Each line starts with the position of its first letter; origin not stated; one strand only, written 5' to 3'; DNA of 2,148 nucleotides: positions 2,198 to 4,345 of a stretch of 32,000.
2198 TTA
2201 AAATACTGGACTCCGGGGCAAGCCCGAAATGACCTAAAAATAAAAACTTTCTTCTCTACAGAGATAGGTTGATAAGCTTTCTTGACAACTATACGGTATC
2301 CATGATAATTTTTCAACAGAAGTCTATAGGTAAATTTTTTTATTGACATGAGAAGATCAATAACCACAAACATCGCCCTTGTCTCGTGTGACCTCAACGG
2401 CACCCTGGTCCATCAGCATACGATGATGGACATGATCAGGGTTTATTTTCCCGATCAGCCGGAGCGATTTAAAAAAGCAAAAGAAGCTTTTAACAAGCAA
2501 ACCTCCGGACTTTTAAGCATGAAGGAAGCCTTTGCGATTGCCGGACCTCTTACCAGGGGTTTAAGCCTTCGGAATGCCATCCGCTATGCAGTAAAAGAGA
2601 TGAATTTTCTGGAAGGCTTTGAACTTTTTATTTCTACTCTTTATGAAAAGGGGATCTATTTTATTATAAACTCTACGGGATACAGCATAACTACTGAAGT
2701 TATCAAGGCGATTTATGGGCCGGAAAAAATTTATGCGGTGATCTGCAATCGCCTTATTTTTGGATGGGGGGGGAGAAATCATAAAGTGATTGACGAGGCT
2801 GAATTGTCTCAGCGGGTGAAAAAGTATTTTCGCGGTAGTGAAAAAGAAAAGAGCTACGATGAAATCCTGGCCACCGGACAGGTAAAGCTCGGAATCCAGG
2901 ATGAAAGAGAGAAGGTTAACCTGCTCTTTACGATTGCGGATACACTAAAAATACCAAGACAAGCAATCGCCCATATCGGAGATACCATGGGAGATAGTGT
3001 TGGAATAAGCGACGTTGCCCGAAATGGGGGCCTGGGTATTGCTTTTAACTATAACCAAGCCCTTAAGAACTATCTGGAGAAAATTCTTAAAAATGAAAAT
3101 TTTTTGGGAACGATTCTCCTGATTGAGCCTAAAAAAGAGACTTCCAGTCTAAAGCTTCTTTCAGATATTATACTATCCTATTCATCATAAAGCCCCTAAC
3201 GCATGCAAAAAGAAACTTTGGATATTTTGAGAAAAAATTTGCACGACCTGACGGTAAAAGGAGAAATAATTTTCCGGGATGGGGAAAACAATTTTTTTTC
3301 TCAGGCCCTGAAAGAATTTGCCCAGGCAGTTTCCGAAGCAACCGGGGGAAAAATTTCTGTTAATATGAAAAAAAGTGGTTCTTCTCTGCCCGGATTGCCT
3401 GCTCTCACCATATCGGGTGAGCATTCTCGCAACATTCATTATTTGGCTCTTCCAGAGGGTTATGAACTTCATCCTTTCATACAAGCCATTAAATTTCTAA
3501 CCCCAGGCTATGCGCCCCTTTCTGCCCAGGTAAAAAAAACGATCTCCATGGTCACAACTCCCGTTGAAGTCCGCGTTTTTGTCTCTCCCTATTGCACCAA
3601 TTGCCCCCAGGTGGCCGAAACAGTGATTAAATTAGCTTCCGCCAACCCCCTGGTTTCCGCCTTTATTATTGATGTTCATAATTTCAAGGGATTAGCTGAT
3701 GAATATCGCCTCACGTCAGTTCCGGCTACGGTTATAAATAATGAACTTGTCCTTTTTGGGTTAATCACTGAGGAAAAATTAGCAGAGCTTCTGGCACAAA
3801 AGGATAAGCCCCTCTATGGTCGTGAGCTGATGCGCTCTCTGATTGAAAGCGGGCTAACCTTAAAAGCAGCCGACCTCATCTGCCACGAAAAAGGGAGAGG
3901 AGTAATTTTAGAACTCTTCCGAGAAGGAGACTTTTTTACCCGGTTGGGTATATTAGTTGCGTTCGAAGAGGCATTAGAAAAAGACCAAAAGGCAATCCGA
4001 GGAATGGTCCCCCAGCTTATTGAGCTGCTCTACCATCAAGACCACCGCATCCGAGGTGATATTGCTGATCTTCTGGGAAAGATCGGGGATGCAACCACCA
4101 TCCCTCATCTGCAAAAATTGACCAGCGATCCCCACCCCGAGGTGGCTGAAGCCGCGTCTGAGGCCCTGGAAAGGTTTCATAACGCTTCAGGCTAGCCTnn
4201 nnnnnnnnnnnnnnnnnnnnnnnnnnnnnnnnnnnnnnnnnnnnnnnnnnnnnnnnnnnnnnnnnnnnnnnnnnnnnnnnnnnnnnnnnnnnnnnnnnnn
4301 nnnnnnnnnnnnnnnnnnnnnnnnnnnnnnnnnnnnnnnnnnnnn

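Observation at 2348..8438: Tightly coupled five-gene operon: HAD-like / Trx-fold-HEAT / B12-radical SAM / unknown+TPR / membrane GGDEF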

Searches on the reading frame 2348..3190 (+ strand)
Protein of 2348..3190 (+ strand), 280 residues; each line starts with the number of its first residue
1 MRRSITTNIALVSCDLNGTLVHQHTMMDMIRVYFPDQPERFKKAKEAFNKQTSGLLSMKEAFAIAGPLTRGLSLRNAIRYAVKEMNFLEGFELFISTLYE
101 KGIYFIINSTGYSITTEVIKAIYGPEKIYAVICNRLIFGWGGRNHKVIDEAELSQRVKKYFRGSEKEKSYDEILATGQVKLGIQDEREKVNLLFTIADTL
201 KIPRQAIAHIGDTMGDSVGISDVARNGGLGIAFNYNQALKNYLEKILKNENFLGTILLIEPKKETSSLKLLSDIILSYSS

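Call 5: search_protein_families(library=pfam, proteins=[window:2348-3190:+], max_evalue=0.01)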
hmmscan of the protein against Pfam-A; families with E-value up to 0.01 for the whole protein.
window:2348-3190:+ (280 aa): 1 family
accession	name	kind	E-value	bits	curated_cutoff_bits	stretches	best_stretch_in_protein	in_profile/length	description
PF12710.13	HAD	-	7.5e-06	26.9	27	1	14-159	3-161/189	haloacid dehalogenase-like hydrolase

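Call 6: search_protein_families(library=ncbifam, proteins=[window:2348-3190:+], max_evalue=0.01)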
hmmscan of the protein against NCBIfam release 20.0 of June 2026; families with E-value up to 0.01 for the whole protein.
window:2348-3190:+ (280 aa): 6 families
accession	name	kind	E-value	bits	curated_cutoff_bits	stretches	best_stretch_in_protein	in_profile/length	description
TIGR00338.1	serB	equivalog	5.7e-10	39.2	144.15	2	176-254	140-214/219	phosphoserine phosphatase SerB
TIGR01488.1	HAD-SF-IB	subfamily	2.2e-08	34.3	45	1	11-158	1-143/177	HAD-IB family phosphatase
NF007103.0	PRK09552.1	equivalog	1.7e-05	24.6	292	1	11-129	5-118/220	2-hydroxy-3-keto-5-methylthiopentenyl-1-phosphate phosphatase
TIGR03333.1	salvage_mtnX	equivalog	2e-05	24.6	303.2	1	12-133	2-115/214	2-hydroxy-3-keto-5-methylthiopentenyl-1-phosphate phosphatase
TIGR01489.1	DKMTPPase-SF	subfamily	0.00041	20.5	81.55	1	12-176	4-160/188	MtnX-like HAD-IB family phosphatase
NF008350.0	PRK11133.1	equivalog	0.0056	15.9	413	0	176-249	236-305/324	phosphoserine phosphatase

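Call 65: search_protein_families(library=padloc, proteins=[window:2348-3190:+], max_evalue=0.001)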
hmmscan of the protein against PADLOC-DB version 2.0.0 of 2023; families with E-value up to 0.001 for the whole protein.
window:2348-3190:+ (280 aa): 0 families

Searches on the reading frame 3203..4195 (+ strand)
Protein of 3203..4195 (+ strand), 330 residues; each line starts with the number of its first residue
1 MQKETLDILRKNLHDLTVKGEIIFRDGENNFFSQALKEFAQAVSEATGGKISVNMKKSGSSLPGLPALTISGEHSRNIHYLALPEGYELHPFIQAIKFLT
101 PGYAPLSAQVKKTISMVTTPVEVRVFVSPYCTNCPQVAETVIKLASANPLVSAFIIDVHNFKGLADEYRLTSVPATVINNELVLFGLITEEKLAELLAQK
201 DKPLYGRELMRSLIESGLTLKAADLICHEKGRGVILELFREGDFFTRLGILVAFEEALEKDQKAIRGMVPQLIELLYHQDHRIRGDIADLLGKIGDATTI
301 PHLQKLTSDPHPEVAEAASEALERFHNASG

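Call 5: search_protein_families(library=pfam, proteins=[window:3203-4195:+], max_evalue=0.01)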
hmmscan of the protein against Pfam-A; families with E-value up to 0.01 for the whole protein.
window:3203-4195:+ (330 aa): 7 families
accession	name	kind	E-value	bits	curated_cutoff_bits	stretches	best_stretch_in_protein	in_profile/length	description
PF13192.12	Thioredoxin_3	-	2.2e-14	53.7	24.8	1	122-197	2-75/76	Thioredoxin domain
PF13646.12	HEAT_2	-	8.9e-09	36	27.7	1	268-323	32-88/88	HEAT repeats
PF13513.12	HEAT_EZ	-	3.4e-06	27.9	27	0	300-325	30-55/55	HEAT-like repeat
PF02985.28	HEAT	-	3.5e-06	27.2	23.5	1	300-325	2-27/31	HEAT repeat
PF00085.26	Thioredoxin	-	0.0022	18.4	23.5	1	125-179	24-79/103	Thioredoxin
PF00514.29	Arm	-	0.0022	18.4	20.6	0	267-292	12-37/41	Armadillo/beta-catenin-like repeat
PF14595.12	Thioredoxin_9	-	0.006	16.9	25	0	106-180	28-105/129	Thioredoxin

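Call 6: search_protein_families(library=ncbifam, proteins=[window:3203-4195:+], max_evalue=0.01)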
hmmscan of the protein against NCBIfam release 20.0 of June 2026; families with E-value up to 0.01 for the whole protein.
window:3203-4195:+ (330 aa): 8 families
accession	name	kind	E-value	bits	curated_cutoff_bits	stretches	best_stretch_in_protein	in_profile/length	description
TIGR02187.2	PDO_seleno_TRX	equivalog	2.7e-29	102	185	1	9-196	8-205/209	protein disulfide oxidoreductase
TIGR03143.1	AhpF_homolog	hypoth_equivalog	8.2e-23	80.8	687.65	1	48-197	406-554/555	putative alkyl hydroperoxide reductase F subunit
TIGR03140.1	AhpF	equivalog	9.6e-17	60.7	502.9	1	7-200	8-198/515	alkyl hydroperoxide reductase subunit F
TIGR00411.1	redox_disulf_1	equivalog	1.2e-10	41.3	92.75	1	121-199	1-80/82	MJ0307 family thioredoxin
TIGR00412.2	redox_disulf_2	subfamily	0.00057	20.2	62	1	129-197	7-74/75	MTH895/ArsE family thioredoxin-like protein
NF045662.1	DVU0298_fam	equivalog_domain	0.00081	19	75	1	246-310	124-188/213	DVU0298 family protein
NF006501.0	PRK08937.3-1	equivalog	0.0037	17.3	310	0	279-325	141-187/191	adenylosuccinate lyase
NF045915.1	PhycobilmeDegNblB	equivalog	0.0045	16.5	300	1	268-319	162-213/214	phycobilisome degradation protein NblB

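Call 56: find_related_loci(query=A5, collection=metagenome_contigs, flank=6000)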
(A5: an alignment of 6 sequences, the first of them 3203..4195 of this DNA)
Query A5 (330 aa) in metagenome_contigs; peptide patterns used: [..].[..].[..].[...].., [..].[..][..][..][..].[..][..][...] (x = any residue, [..] = any of these).
195 stretches matched a pattern; 117 encode a relative of the query (tblastn E <= 1e-3); the best 80 are kept; 80 distinct loci.
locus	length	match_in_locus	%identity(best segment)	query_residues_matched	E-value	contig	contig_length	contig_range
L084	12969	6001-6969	89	1-323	0e+0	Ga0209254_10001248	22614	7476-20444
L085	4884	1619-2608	86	1-330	0e+0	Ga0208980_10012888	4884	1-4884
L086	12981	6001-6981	84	1-327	0e+0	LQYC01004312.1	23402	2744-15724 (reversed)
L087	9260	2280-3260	83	1-327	7e-175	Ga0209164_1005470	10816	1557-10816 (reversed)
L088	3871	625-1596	81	1-329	2e-177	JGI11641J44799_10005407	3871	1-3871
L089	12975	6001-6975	58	1-323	9e-120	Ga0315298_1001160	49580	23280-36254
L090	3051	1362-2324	35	9-330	1e-58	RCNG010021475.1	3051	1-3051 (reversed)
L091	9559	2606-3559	35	11-330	4e-57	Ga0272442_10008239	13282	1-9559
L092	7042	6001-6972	33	6-325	8e-54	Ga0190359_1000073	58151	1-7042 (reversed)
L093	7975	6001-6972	33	6-325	1e-53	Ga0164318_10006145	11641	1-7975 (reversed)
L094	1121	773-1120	77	1-121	9e-56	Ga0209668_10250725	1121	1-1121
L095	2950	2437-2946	47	9-178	4e-48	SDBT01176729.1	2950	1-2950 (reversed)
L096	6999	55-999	32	7-324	5e-47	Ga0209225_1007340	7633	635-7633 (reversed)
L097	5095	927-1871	32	7-324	2e-46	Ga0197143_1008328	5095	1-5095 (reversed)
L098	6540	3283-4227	32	7-324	5e-46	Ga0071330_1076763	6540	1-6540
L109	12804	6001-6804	29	62-326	1e-38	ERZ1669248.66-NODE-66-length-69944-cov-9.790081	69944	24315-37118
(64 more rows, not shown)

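Call 65: search_protein_families(library=padloc, proteins=[window:3203-4195:+], max_evalue=0.001)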
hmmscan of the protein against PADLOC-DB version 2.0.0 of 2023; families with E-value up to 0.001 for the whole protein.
window:3203-4195:+ (330 aa): 1 family
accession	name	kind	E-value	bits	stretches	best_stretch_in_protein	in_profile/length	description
PDLC02919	HEAT-ARM_XIII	-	0.0003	16.3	1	257-327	572-638/1972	-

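Call 80: search_protein_families(library=pfam, proteins=[L091:220-1671:-, L091:1784-2539:+, L091:2591-3571:+, L091:3568-4329:+, L091:5006-6070:+, L091:6179-7402:-, L092:862-3966:+, L092:3994-5925:+, L092:5938-6984:+], max_evalue=0.00001)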
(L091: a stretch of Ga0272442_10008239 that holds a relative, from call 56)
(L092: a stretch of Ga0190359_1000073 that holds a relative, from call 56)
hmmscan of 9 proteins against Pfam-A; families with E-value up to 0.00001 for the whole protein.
L091:220-1671:- (483 aa): 1 family
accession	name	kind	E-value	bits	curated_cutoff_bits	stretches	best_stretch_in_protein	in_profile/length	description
PF00881.29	Nitroreductase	-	6.1e-22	79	23.5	2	389-478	78-166/167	Nitroreductase family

L091:1784-2539:+ (251 aa): 1 family
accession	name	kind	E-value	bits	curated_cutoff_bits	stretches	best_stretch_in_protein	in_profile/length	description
PF07238.19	PilZ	-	3e-10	40.8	22.5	1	158-239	19-99/102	PilZ domain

L091:2591-3571:+ (326 aa): 2 families
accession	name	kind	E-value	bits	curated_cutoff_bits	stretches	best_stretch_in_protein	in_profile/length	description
PF13192.12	Thioredoxin_3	-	2e-09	37.8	24.8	1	115-191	2-75/76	Thioredoxin domain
PF13646.12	HEAT_2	-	1.5e-06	28.8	27.7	1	260-315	31-87/88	HEAT repeats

L091:3568-4329:+ (253 aa): 0 families

L091:5006-6070:+ (354 aa): 2 families
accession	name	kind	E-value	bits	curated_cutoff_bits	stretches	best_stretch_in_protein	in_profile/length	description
PF00924.24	MS_channel_2nd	-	9.6e-18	64.5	20.2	1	176-243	1-67/68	Mechanosensitive ion channel, beta-domain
PF21082.3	MS_channel_3rd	-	2.6e-16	60.3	21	1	252-335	1-88/88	Mechanosensitive ion channel MscS, C-terminal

L091:6179-7402:- (407 aa): 2 families
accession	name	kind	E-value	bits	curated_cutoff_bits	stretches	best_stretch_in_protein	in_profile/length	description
PF13023.12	HD_3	-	4.3e-24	85.7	22.5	1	206-380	1-159/165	HD domain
PF12917.13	YfbR-like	-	6.6e-12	45.9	25.9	1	202-310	2-112/182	5'-deoxynucleotidase YfbR-like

L092:862-3966:+ (1034 aa): 0 families

L092:3994-5925:+ (643 aa): 2 families
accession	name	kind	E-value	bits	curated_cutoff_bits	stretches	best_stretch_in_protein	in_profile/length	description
PF05226.16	CHASE2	-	2.8e-45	155.3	26.3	1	20-352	2-254/257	CHASE2 domain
PF00211.25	Guanylate_cyc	-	9.1e-28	97.5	21.9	1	449-626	5-178/183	Adenylate and Guanylate cyclase catalytic domain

L092:5938-6984:+ (348 aa): 2 families
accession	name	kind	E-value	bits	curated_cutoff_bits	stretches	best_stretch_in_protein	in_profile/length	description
PF13192.12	Thioredoxin_3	-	4e-09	36.8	24.8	1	146-216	5-73/76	Thioredoxin domain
PF13646.12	HEAT_2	-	7.9e-06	26.5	27.7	0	282-341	26-86/88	HEAT repeats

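Call 84: search_protein_families(library=pfam, proteins=[L109:7064-8527:+, L098:5171-5914:-], max_evalue=0.001)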
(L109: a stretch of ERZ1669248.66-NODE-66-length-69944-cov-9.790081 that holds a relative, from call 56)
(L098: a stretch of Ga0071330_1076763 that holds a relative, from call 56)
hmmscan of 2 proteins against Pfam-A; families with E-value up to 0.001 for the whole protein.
L109:7064-8527:+ (487 aa): 7 families
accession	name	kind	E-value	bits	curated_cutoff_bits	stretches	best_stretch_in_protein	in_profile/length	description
PF00990.26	GGDEF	-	2e-43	148.4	23.8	1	334-479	4-157/161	Diguanylate cyclase, GGDEF domain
PF01590.32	GAF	-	2.3e-22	80.4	22.4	2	187-321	1-131/133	GAF domain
PF13185.12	GAF_2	-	3.4e-22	79.5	28.6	2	187-323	3-135/136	GAF domain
PF13492.12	GAF_3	-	1.9e-10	41.7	27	1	23-153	4-124/129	GAF domain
PF24898.2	GGDEF_GdpP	-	1.5e-05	25.7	30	1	369-476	2-108/126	Cyclic-di-AMP phosphodiesterase GdpP-like, GGDEF domain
PF22335.1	Cas10-Cmr2_palm2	-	6.4e-05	23.5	27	1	400-479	47-126/133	Cas10/Cmr2, second palm domain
PF17853.6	GGDEF_2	-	6.9e-05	23.5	24.5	1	362-455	22-96/116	GGDEF-like domain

L098:5171-5914:- (247 aa): 3 families
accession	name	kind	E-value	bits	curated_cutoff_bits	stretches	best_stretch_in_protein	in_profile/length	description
PF00990.26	GGDEF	-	1.4e-47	161.9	23.8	1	78-238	2-161/161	Diguanylate cyclase, GGDEF domain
PF22335.1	Cas10-Cmr2_palm2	-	7.5e-06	26.5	27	1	155-239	56-132/133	Cas10/Cmr2, second palm domain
PF11845.13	Tll0287-like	-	0.00018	22.4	24.1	1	1-33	94-144/144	Tll0287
